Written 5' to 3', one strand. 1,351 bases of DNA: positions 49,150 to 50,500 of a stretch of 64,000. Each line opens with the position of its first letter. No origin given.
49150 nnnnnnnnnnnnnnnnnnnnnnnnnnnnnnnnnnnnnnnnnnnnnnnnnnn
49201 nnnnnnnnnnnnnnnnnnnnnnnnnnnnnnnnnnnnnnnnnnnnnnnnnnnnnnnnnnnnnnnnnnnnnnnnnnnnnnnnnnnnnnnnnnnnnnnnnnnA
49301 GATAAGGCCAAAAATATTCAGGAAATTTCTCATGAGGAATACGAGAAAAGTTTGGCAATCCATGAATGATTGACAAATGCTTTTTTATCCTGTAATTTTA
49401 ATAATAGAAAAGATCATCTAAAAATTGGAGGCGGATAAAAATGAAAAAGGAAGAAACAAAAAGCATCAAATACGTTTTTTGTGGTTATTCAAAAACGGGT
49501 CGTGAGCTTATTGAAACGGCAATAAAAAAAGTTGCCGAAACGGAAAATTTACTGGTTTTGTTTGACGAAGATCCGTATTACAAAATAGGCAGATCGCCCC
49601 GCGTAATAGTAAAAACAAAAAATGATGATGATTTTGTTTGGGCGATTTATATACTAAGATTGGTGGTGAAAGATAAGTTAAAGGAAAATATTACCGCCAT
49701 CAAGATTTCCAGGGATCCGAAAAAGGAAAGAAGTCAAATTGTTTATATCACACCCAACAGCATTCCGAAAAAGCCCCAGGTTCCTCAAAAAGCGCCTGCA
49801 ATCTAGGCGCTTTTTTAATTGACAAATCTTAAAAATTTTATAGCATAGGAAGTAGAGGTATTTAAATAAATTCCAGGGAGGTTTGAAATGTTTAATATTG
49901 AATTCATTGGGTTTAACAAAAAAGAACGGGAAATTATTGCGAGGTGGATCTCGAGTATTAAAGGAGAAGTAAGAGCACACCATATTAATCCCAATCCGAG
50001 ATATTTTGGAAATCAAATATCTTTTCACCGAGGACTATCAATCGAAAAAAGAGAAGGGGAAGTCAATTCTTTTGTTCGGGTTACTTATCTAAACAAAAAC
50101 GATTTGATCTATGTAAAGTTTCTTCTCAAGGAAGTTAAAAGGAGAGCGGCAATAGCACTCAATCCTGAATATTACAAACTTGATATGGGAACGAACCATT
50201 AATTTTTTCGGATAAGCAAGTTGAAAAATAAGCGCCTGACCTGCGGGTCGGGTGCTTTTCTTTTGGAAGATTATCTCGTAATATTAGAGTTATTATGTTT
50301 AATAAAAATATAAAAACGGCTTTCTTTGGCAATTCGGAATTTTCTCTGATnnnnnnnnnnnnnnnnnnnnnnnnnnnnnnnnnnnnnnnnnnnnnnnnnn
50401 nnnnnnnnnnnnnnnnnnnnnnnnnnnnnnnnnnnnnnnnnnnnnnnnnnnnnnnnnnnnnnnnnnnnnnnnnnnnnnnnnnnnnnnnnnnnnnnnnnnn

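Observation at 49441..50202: Two paralogous small genes inserted between def and fmt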

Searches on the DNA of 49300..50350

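Call 63: search_rna_families(source=window, start=49300, end=50350, threshold=evalue, max_evalue=1)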
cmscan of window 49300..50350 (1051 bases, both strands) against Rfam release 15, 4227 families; matches with E-value up to 1: 4.
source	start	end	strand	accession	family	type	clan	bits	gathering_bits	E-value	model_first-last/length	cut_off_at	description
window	49411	49486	+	RF02075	STnc230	Gene; sRNA;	-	27.3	50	0.14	1-83/83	no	Enterobacterial sRNA STnc230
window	50229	50303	-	RF02503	Atu_C9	Gene; sRNA;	-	22.6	40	0.0013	119-192/192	no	Rhizobiales sRNA Atu_C9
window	50200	50258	+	RF02503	Atu_C9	Gene; sRNA;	-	16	40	0.097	134-192/192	no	Rhizobiales sRNA Atu_C9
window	49789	49838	-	RF02503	Atu_C9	Gene; sRNA;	-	12.9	40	0.71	135-192/192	no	Rhizobiales sRNA Atu_C9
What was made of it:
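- Tried and rejected: Only sub-threshold matches to terminator-like 3' ends of sRNA models were found (call 63).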

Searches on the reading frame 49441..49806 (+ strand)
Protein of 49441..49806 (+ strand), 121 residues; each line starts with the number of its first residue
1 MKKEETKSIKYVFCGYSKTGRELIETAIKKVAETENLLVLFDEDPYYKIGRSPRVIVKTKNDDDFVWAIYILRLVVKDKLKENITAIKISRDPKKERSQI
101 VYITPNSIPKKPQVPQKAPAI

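Call 3: search_protein_families(library=pfam, proteins=[window:49441-49806:+], max_evalue=1)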
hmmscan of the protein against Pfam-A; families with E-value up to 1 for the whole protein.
window:49441-49806:+ (121 aa): 2 families
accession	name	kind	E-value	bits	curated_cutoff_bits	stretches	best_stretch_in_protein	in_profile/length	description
PF03338.20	Pox_J1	-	0.064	13.6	27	1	27-95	71-137/145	Poxvirus J1 protein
PF24594.1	DUF7618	-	0.1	13.2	27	1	42-94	24-74/107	Family of unknown function (DUF7618)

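Call 4: search_protein_families(library=phrogs, proteins=[window:49441-49806:+], max_evalue=1)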
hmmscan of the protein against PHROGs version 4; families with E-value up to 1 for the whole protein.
window:49441-49806:+ (121 aa): 0 families

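Call 5: search_protein_families(library=ncbifam, proteins=[window:49441-49806:+], max_evalue=1)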
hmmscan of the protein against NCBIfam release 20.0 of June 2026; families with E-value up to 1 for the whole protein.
window:49441-49806:+ (121 aa): 1 family
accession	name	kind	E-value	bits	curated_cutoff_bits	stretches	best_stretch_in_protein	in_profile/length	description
NF033448.0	BREX_6_BrxE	equivalog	0.2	11.5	80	1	58-100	73-115/182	BREX-6 system BrxE protein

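Call 7: find_homologous_proteins(query=window:49441-49806:+, max_evalue=0.01)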
Query window:49441-49806:+ (121 aa): 1 proteins with E <= 0.01 among 9 candidates.
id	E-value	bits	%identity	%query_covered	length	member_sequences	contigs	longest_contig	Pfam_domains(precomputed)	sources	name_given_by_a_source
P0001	2.1e-71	255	100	100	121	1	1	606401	-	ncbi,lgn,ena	-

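Call 9: find_encoding_contigs(protein=P0001, flank=3000, max_places=4)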
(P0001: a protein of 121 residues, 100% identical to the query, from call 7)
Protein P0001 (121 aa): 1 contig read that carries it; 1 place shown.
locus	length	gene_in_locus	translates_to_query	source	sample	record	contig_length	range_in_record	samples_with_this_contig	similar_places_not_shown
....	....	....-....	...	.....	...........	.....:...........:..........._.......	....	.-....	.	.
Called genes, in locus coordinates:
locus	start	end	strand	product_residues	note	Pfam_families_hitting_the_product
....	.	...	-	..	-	?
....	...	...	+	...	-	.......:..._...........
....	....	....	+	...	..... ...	-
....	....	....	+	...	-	-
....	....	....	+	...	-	?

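Call 19: predict_structure(protein=window:49441-49806:+)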
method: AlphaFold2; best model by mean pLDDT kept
length: 121 residues; sequences in the alignment: 1
mean_pLDDT: 49.6   pTM: 0.36
mean pLDDT of the five models: 49.6, 49.0, 48.4, 40.7, 39.9
residues with pLDDT >= 90: 0; 70-90: 1; 50-70: 69; < 50: 51
segments of 3 or more residues with pLDDT < 50: 1-19, 34-54, 107-115
pLDDT, mean of each block of 10 residues (from residue 1): 36 41 52 44 38 50 59 57 57 54 51 53 69
secondary structure, 60 per line:
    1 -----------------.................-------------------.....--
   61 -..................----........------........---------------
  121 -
elements in order: H18-34 E54-58 H62-79 E84-91 E98-105

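Call 41: search_protein_families(library=padloc, proteins=[window:49441-49806:+], max_evalue=1)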
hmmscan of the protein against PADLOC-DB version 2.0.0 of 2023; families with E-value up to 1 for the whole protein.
window:49441-49806:+ (121 aa): 0 families
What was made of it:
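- On Type II toxin-antitoxin module: No hits in Pfam, NCBIfam or PADLOC (calls 3, 5, 41).
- No hit to any PADLOC, Pfam or NCBIfam toxin, antitoxin or defence model (calls 3, 5, 41).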

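Call 42: find_related_loci(query=A1, collection=viral_contigs, flank=4000)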
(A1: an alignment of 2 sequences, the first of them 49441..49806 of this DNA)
Query A1 (121 aa) in viral_contigs; peptide patterns used: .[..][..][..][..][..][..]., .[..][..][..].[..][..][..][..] (x = any residue, [..] = any of these).
196 stretches matched a pattern, but none encodes a relative of the query by tblastn (E <= 1e-3).

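Call 55: search_solved_structures(query=A1, max_evalue=10)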
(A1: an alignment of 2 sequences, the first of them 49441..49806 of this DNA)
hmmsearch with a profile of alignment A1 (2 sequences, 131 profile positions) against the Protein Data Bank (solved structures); distinct sequences matched with E-value up to 10: 0.

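Call 70: fold_search(model_id=the predicted structure, library=pdb)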
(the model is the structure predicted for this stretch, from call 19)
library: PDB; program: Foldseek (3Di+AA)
matches with E <= 10: 1117; with E <= 0.001: 0
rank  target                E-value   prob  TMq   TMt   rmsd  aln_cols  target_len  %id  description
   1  5it7_XX               5.7e-02  0.84  0.32  0.32   9.9       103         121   13  Structure of the Kluyveromyces lactis 80S ribosome in complex with the cricket paralysis virus IRES and eEF2 (released 2016-05-18)
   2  8c3a_BS               8.3e-02  0.77  0.33  0.33   9.0       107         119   15  Crystal structure of ailanthone bound to the Candida albicans 80S ribosome (released 2024-01-10)
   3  8cq7_8                8.3e-02  0.77  0.33  0.33   8.9       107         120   15  Crystal structure of phyllanthoside bound to the Candida albicans 80S ribosome (released 2024-09-11)
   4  5xxb_W                8.9e-02  0.69  0.30  0.29  10.1       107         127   13  Large subunit of Toxoplasma gondii ribosome (released 2017-08-30)
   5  9e6q_AU               8.9e-02  0.60  0.27  0.38   9.5        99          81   15  Cryo-EM structure of the Pyrobaculum calidifontis 50S ribosomal subunit in complex with Dri (released 2024-11-20)
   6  5mmi_U                1.1e-01  0.75  0.29  0.36   9.5        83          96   18  Structure of the large subunit of the chloroplast ribosome (released 2017-01-11)
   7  8bn3_N5               1.1e-01  0.72  0.33  0.33   9.0       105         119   13  Yeast 80S, ES7s delta, eIF5A, Stm1 containing (released 2024-01-10)
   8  8oh6_BS               1.1e-01  0.72  0.33  0.33   9.0       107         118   15  Crystal structure of the Candida albicans 80S ribosome in complex with Paromomycin (500umol) (released 2024-10-02)
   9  8hfr_Xc               1.1e-01  0.41  0.28  0.28   9.2       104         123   13  NPC-trapped pre-60S particle (released 2023-04-12)
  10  8fkt_LH               1.1e-01  0.33  0.28  0.26  35.8       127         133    9  Human nucleolar pre-60S ribosomal subunit (State C1) (released 2023-07-12)
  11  5h1s_V                1.2e-01  0.72  0.30  0.38   8.2        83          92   16  Structure of the large subunit of the chloro-ribosome (released 2017-02-01)
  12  9v1i_lY               1.3e-01  0.66  0.31  0.33  10.3       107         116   11  Cryo- EM structure of ribosomal large subunit (LSU) from Entamoeba histolytica at 2.8 angstrom resolution (released 2025-10-08)
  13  1b24                  1.3e-01  0.57  0.33  0.26   6.4        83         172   13  I-DMOI, INTRON-ENCODED ENDONUCLEASE (released 1999-03-24)
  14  7nad_X                1.5e-01  0.72  0.30  0.36   7.8        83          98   17  State E2 nucleolar 60S ribosomal biogenesis intermediate - Spb4 local refinement model (released 2022-11-09)
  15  6eri_AT               1.5e-01  0.63  0.29  0.36   9.6        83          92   18  Structure of the chloroplast ribosome with chl-RRF and hibernation-promoting factor (released 2018-04-18)
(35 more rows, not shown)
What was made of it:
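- The top, non-significant Foldseek matches of the ORF1 model are ribosomal protein uL23 (E 0.06, TM 0.32; call 70).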

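Call 73: search_dna_similar(query=window:49441-49806:+, collection=phages, mode=protein, max_evalue=1, max_rows=8)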
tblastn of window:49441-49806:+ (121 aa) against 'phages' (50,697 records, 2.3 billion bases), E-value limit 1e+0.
No match.

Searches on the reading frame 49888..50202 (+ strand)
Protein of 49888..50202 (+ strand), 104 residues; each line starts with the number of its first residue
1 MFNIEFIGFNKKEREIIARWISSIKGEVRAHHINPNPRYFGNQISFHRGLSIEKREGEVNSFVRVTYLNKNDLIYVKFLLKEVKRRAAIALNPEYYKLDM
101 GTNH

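Call 3: search_protein_families(library=pfam, proteins=[window:49888-50202:+], max_evalue=1)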
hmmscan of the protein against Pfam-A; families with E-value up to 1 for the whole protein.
window:49888-50202:+ (104 aa): 0 families

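Call 4: search_protein_families(library=phrogs, proteins=[window:49888-50202:+], max_evalue=1)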
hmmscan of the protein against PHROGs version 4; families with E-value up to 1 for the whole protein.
window:49888-50202:+ (104 aa): 0 families

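Call 5: search_protein_families(library=ncbifam, proteins=[window:49888-50202:+], max_evalue=1)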
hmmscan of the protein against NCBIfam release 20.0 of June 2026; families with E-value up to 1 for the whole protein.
window:49888-50202:+ (104 aa): 0 families

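Call 8: find_homologous_proteins(query=window:49888-50202:+, max_evalue=0.01)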
Query window:49888-50202:+ (104 aa): 1 proteins with E <= 0.01 among 1 candidates.
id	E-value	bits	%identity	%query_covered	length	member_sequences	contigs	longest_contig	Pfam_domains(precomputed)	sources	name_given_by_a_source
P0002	4.4e-63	227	100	100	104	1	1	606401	-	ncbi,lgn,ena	-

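Call 20: predict_structure(protein=window:49888-50202:+)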
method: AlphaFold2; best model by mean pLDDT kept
length: 104 residues; sequences in the alignment: 1
mean_pLDDT: 53.6   pTM: 0.42
mean pLDDT of the five models: 53.6, 41.5, 36.5, 36.0, 33.1
residues with pLDDT >= 90: 0; 70-90: 6; 50-70: 54; < 50: 44
segments of 3 or more residues with pLDDT < 50: 26-54, 92-104
pLDDT, mean of each block of 10 residues (from residue 1): 65 68 51 34 36 49 63 66 63 48 36
secondary structure, 60 per line:
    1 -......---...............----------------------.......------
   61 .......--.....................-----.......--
elements in order: E2-7 H11-25 E48-54 E61-67 H70-90 E96-102
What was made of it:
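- On Single paralogous family (ORF1 ~ ORF2): The order of secondary-structure elements differs, but the models are unreliable (calls 19, 20).
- The low-confidence models have different orders of elements, b-a-b-a-b-b against b-a-b-b-a-b (calls 19, 20).
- Tried and rejected: The single-sequence AF2 models have pLDDT ~50 (calls 19, 20).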

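Call 41: search_protein_families(library=padloc, proteins=[window:49888-50202:+], max_evalue=1)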
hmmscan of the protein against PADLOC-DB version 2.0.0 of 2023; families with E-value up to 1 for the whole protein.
window:49888-50202:+ (104 aa): 0 families

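Call 43: find_related_loci(query=A2, collection=viral_contigs, flank=4000)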
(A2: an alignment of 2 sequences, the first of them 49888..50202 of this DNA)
Query A2 (104 aa) in viral_contigs; peptide patterns used: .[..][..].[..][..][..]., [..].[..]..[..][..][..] (x = any residue, [..] = any of these).
212 stretches matched a pattern, but none encodes a relative of the query by tblastn (E <= 1e-3).

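Call 54: search_solved_structures(query=A2, max_evalue=10)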
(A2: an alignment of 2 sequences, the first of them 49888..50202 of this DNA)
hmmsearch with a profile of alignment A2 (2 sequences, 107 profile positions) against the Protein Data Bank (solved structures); distinct sequences matched with E-value up to 10: 5.
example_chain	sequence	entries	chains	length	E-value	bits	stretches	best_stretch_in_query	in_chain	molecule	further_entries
8u0u_A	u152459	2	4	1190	1.2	12.4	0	6-40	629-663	Helicase/UvrB N-terminal domain-containing protein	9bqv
9bf1_A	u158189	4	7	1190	1.2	12.4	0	6-40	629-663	Helicase/UvrB N-terminal domain-containing protein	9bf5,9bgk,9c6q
9ezx_A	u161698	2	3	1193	1.3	12.4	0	6-40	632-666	Helicase/UvrB N-terminal domain-containing protein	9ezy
9khv_A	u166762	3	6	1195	1.3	12.4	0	6-40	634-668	Helicase/UvrB N-terminal domain-containing protein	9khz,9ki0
8u0w_A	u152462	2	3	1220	1.3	12.3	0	6-40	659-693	Helicase/UvrB N-terminal domain-containing protein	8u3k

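Call 69: fold_search(model_id=the predicted structure, library=pdb)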
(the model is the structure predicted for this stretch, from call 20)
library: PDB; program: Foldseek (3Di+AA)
matches with E <= 10: 330; with E <= 0.001: 0
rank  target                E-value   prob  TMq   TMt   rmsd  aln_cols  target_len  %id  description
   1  4zos_C                2.2e-01  0.23  0.31  0.32   8.4       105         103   10  2.20 Angstrom resolution crystal structure of protein YE0340 of unidentified function from Yersinia enterocolitica sub (released 2015-06-17)
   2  4zos_A                3.4e-01  0.15  0.31  0.30   8.7       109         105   11  2.20 Angstrom resolution crystal structure of protein YE0340 of unidentified function from Yersinia enterocolitica sub (released 2015-06-17)
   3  1vix_A                3.9e-01  0.16  0.35  0.14   8.3       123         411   16  Crystal structure of a putative peptidase T (released 2003-12-30)
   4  4zos_D                4.5e-01  0.14  0.31  0.32   8.8       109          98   11  2.20 Angstrom resolution crystal structure of protein YE0340 of unidentified function from Yersinia enterocolitica sub (released 2015-06-17)
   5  2ddb_A                4.5e-01  0.08  0.19  0.12  11.5        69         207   14  Crystal structure of pseudecin from Pseudechis porphyriacus (released 2007-01-30)
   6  4zos_B                4.8e-01  0.14  0.31  0.32   8.8       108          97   11  2.20 Angstrom resolution crystal structure of protein YE0340 of unidentified function from Yersinia enterocolitica sub (released 2015-06-17)
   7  1iuj_B                5.1e-01  0.15  0.34  0.34   7.3       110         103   13  The structure of TT1380 protein from thermus thermophilus (released 2003-09-09)
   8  9h2s_A                5.4e-01  0.20  0.35  0.14   9.0       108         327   16  a YnaI-MscS chimera in a closed conformation purified in DDM with additional lipids showing ligand-filled pore and poc (released 2025-09-24)
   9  8idt_d                6.6e-01  0.08  0.24  0.24  11.9       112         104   15  human nuclear pre-60S ribosomal particle - State G (released 2023-08-09)
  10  7bio_A                7.0e-01  0.12  0.30  0.29   8.1       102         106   11  Crystal structure of monooxygenase RslO4 from Streptomyces bottropensis (released 2021-01-20)
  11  7olc_LU               7.5e-01  0.06  0.17  0.23  11.5       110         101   12  Thermophilic eukaryotic 80S ribosome at idle POST state (released 2022-01-26)
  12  8rbx_k                8.0e-01  0.23  0.39  0.11   7.3        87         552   17  Structure of Integrator-PP2A bound to a paused RNA polymerase II-DSIF-NELF-nucleosome complex (released 2024-02-07)
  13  8b79_A                8.0e-01  0.13  0.30  0.05   7.3       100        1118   13  The crystal structure of M644G variant of DNA Pol Epsilon containing UTP in the polymerase active site (released 2023-10-25)
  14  4v8p_AM               8.5e-01  0.09  0.28  0.29   9.8       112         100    9  T.thermophila 60S ribosomal subunit in complex with initiation factor 6. (released 2014-07-09)
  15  9hqv_Bf               8.5e-01  0.07  0.28  0.19  13.8       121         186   10  Cryo-EM structure of the small subunit of the mitochondrial ribosome from Toxoplasma gondii (released 2025-06-11)
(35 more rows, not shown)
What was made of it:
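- The structure models have pLDDT ~50 (calls 19, 20) and the fold searches are non-significant (calls 69, 70).
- Tried and rejected: Foldseek against the PDB gives nothing at E<=1e-3; the top matches are uL23 for ORF1 and dimeric alpha+beta-barrel proteins for ORF2, at TM ~0.3 (calls 69, 70).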

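Call 74: search_dna_similar(query=window:49888-50202:+, collection=phages, mode=protein, max_evalue=1, max_rows=8)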
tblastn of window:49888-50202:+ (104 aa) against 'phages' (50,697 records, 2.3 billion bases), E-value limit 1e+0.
Records with a match: 28; places in all: 28; records where one place covers at least 80% of the query: 0.
Best place of each record, by identity: <60% 28.
By first word of the organism name: Arthrobacter 28.
By host as written in the record: Arthrobacter sp. ATCC 21022 26; Arthrobacter sp. (ATCC 21022) 2.
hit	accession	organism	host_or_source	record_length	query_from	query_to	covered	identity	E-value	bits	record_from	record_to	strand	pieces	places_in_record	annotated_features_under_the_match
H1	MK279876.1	Arthrobacter phage Rozby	Arthrobacter sp. ATCC 21022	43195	7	82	73%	28.1%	7e-1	34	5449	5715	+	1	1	6: portal and MuF-like fusion protein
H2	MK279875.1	Arthrobacter phage Riverdale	Arthrobacter sp. ATCC 21022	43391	7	82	73%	28.1%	7e-1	34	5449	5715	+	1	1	6: portal and MuF-like fusion protein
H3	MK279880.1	Arthrobacter phage Savage2526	Arthrobacter sp. ATCC 21022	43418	7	82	73%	28.1%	7e-1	34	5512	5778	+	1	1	6: portal and MuF-like fusion protein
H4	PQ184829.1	Arthrobacter phage Kalizoi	Arthrobacter sp. ATCC 21022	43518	7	82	73%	28.1%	7e-1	34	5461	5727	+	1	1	6: portal protein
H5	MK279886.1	Arthrobacter phage TattModd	Arthrobacter sp. ATCC 21022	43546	7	82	73%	28.1%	7e-1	34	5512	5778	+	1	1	6: portal and MuF-like fusion protein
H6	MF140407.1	Arthrobacter phage Dino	Arthrobacter sp. ATCC 21022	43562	7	82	73%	28.1%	7e-1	34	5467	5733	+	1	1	6: portal and MuF-like fusion protein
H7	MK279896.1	Arthrobacter phage Zorro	Arthrobacter sp. ATCC 21022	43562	7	82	73%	28.1%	7e-1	34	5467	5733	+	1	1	6: portal and MuF-like fusion protein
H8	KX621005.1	Arthrobacter phage Vallejo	Arthrobacter sp. ATCC 21022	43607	7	82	73%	28.1%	7e-1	34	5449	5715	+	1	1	portal and MuF-like fusion protein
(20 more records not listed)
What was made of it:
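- On Phage moron / prophage remnant: No PHROG, IMG/VR or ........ similarity (calls 4, 42, 43, 73, 74).
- Closest known: Phage 'morons'. Different: There is no similarity to any phage or viral sequence (calls 4, 42, 43, 73, 74).
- Nothing significant in Pfam, PHROGs, NCBIfam or PADLOC (calls 3-5, 41), viral contigs (calls 42, 43), phage records (calls 73, 74) or PDB sequences (calls 54, 55).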
